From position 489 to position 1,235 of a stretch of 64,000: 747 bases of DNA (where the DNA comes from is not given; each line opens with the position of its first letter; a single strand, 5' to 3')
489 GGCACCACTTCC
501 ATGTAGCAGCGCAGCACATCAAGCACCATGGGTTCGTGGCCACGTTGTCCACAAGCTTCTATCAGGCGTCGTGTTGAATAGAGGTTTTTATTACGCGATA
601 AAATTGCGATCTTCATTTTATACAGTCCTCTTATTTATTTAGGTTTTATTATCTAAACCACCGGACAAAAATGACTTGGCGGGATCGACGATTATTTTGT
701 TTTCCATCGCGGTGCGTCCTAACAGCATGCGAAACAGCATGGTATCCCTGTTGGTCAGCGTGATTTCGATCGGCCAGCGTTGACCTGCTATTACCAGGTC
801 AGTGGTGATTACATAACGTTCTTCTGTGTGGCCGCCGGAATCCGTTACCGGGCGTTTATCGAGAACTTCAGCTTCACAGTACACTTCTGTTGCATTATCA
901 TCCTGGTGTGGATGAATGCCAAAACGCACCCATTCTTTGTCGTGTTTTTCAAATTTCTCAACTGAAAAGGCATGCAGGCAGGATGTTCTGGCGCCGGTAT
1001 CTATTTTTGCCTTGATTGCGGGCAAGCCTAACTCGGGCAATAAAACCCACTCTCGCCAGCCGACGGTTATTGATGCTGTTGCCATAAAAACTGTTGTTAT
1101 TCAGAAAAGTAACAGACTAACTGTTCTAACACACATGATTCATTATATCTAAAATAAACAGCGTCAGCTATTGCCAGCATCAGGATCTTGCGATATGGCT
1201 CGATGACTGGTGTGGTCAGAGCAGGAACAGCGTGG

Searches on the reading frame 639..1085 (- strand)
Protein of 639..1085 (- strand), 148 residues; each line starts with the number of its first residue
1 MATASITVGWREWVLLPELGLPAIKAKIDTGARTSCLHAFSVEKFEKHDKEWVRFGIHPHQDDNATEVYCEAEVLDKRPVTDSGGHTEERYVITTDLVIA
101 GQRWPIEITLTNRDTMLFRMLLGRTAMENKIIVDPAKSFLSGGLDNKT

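Call 30: search_protein_families(library=pfam, proteins=[window:639-1085:-], max_evalue=0.000001)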
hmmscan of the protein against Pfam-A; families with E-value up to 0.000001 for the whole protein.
window:639-1085:- (148 aa): 1 family
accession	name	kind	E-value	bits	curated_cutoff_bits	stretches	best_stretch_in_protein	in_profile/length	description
PF05618.17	Zn_protease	-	3.6e-41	140.7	27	1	8-140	2-134/138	Putative ATP-dependent zinc protease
